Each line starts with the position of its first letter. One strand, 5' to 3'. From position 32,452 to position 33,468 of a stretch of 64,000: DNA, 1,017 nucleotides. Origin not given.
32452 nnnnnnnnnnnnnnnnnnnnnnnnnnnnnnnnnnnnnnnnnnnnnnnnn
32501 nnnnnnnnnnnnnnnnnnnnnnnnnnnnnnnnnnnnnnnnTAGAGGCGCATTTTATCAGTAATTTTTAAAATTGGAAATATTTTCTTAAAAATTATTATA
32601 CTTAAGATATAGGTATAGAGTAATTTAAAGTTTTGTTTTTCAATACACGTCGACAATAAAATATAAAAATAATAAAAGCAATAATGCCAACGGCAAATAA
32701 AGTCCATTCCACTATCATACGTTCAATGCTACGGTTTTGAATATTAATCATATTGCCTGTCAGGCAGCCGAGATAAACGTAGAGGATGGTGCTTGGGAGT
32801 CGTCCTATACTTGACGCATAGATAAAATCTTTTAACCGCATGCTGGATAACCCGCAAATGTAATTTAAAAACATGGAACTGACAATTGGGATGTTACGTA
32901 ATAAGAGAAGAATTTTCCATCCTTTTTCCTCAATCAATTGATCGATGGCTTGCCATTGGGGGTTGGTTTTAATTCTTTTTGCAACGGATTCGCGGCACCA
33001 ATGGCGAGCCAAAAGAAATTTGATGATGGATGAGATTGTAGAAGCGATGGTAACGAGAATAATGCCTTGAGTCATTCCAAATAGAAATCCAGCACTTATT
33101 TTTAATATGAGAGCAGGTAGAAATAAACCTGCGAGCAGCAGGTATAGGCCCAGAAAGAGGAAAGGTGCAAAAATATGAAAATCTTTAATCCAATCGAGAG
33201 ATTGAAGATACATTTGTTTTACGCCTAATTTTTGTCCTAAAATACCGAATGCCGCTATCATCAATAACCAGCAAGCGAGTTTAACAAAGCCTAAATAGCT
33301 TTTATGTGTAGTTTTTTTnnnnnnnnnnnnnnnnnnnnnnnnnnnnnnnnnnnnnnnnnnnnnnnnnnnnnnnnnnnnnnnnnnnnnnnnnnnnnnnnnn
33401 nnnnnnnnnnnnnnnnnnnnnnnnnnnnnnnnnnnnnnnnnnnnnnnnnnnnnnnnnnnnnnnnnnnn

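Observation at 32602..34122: Nucleotidyltransferase-DedA fusion protein heading the mla lipid-transport operon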

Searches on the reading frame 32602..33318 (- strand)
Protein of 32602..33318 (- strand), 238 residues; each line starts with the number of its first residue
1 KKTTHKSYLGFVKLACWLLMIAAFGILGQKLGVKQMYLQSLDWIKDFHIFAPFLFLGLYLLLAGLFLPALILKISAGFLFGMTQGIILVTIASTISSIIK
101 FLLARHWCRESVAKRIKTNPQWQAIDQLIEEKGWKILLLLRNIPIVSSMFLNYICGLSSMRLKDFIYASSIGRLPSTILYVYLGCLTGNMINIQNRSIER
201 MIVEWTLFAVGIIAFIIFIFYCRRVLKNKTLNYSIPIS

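Call 43: find_homologous_proteins(query=window:32602-33318:-, max_evalue=0.00001)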
Query window:32602-33318:- (238 aa): 22 proteins with E <= 0.00001 among 3662 candidates.
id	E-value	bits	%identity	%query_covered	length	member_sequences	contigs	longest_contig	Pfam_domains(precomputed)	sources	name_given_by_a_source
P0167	1.3e-50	191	44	96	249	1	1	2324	PF09335.17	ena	-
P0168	2.3e-50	190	45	83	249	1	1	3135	PF09335.17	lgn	-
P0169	1.1e-49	188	46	79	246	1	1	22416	PF09335.17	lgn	-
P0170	7.1e-49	185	42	93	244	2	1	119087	PF09335.17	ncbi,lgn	-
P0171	1.2e-47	181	43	79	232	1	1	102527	PF09335.17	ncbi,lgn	-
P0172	7.1e-45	172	45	77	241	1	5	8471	PF09335.17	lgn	-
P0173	1.8e-43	167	52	61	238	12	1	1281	PF09335.17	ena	-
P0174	2.9e-42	163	45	77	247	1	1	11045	PF09335.17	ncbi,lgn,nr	ncbi:MAG: TVP38/TMEM64 family protein [Candidatus Omnitrophica bacterium]|nr:TVP38/TMEM64 family pro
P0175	2.9e-41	160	42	82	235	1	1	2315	PF09335.17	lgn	-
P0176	3.6e-34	137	36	79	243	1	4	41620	PF09335.17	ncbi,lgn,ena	-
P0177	7.6e-30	123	36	82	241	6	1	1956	PF09335.17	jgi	-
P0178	1.1e-28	119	31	80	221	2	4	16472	PF09335.17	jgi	jgi:uncharacterized membrane protein YdjX (TVP38/TMEM64 family)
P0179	6.5e-26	110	35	67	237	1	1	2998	PF09335.17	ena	-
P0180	4.1e-24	104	31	79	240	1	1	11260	PF09335.17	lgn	-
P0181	9.6e-22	96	37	70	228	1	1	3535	PF09335.17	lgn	-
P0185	1.2e-12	66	31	59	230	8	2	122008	PF09335.17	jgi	-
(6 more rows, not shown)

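Call 44: find_encoding_contigs(protein=P0169, flank=6000, max_places=1)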
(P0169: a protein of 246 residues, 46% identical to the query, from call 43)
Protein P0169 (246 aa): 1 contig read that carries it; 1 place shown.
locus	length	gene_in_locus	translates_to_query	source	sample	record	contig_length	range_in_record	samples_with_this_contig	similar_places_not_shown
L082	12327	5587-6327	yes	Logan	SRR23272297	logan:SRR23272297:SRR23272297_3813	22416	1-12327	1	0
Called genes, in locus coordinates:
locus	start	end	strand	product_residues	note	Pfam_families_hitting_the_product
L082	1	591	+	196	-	?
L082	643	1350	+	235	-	PF03412:Peptidase_C39, PF13529:Peptidase_C39_2 (weak)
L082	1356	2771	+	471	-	PF13557:Phenol_MetA_deg (weak)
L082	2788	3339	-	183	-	-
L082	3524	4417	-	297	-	PF18928:DUF5677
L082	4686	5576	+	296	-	PF12804:NTP_transf_3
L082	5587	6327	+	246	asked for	PF09335:VTT_dom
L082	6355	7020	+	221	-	-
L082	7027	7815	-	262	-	PF04333:MlaA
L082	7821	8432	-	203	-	PF05494:MlaC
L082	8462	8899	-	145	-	PF02470:MlaD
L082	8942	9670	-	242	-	PF00005:ABC_tran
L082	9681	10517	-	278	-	PF02405:MlaE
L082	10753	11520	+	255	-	-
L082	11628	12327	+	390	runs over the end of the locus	-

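Call 45: find_encoding_contigs(protein=P0176, flank=6000, max_places=1)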
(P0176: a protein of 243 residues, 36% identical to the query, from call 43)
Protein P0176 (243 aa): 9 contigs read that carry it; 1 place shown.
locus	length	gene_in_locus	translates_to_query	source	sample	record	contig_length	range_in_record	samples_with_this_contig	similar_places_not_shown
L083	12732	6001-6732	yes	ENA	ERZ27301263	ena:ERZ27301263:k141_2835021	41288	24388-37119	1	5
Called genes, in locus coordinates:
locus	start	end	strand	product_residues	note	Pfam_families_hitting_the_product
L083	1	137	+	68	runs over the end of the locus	-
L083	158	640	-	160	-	PF01325:Fe_dep_repress, PF02742:Fe_dep_repr_C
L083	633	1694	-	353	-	PF00005:ABC_tran, PF13304:AAA_21 (faint), PF08402:TOBE_2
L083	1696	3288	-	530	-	PF00528:BPD_transp_1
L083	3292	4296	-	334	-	PF01547:SBP_bac_1, PF13531:SBP_bac_11, PF13416:SBP_bac_8, PF13343:SBP_bac_6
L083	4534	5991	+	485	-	PF00890:FAD_binding_2 (weak), PF01134:GIDA (weak), PF01262:AlaDh_PNT_C (faint), PF07992:Pyr_redox_2, PF12831:FAD_oxidored, PF13450:NAD_binding_8 (weak), PF00070:Pyr_redox, PF02852:Pyr_redox_dim, +2 more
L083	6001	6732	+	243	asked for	PF09335:VTT_dom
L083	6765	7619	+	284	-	PF01370:Epimerase (faint)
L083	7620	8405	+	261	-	PF18290:Nudix_hydro, PF00293:NUDIX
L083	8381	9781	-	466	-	PF10967:DUF2769, PF00111:Fer2, PF00211:Guanylate_cyc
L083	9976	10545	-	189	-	-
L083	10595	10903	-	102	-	PF05437:AzlD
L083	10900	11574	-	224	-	PF03591:AzlC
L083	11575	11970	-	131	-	PF12647:RNHCP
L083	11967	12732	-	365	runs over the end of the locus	PF03193:RsgA_GTPase, PF00005:ABC_tran (weak), PF01926:MMR_HSR1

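Call 46: find_encoding_contigs(protein=P0178, flank=6000, max_places=1)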
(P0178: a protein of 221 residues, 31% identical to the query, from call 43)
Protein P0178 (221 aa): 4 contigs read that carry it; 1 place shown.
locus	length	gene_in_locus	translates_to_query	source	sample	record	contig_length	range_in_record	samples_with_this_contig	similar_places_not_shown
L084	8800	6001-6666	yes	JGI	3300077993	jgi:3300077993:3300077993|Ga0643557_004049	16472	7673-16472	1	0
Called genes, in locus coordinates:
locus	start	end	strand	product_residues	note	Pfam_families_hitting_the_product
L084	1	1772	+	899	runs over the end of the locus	PF00690:Cation_ATPase_N, PF00122:E1-E2_ATPase, PF00702:Hydrolase, PF13246:Cation_ATPase, PF12710:HAD (faint), PF00689:Cation_ATPase_C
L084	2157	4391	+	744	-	-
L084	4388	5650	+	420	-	PF13439:Glyco_transf_4, PF20706:GT4-conflict (weak), PF13579:Glyco_trans_4_4, PF00534:Glycos_transf_1, PF13692:Glyco_trans_1_4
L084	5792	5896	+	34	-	-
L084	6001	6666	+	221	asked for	PF09335:VTT_dom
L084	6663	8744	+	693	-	PF01663:Phosphodiest (weak), PF23226:Exo_endo_phos_PGAP2IP, PF03372:Exo_endo_phos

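Call 47: find_encoding_contigs(protein=P0185, flank=6000, max_places=1)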
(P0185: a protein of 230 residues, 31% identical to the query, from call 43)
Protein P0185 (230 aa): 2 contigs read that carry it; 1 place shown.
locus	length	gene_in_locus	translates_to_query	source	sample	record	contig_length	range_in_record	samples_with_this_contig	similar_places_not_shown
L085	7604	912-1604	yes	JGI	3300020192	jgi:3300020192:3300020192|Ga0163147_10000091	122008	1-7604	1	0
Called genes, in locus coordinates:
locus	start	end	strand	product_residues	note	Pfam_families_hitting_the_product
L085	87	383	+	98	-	PF02148:zf-UBP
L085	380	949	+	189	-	PF03358:FMN_red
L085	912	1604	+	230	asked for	PF09335:VTT_dom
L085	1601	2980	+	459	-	PF07992:Pyr_redox_2, PF00070:Pyr_redox (weak), PF02852:Pyr_redox_dim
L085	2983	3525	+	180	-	PF00578:AhpC-TSA, PF08534:Redoxin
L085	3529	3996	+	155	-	PF00782:DSPc, PF22784:PTP-SAK (weak), PF22785:Tc-R-P, PF22741:PTP-NADK (weak)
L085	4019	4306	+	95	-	PF00462:Glutaredoxin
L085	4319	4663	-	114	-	-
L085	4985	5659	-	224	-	PF04203:Sortase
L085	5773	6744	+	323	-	PF00188:CAP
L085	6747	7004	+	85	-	-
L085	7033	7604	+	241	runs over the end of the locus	PF00483:NTP_transferase, PF12804:NTP_transf_3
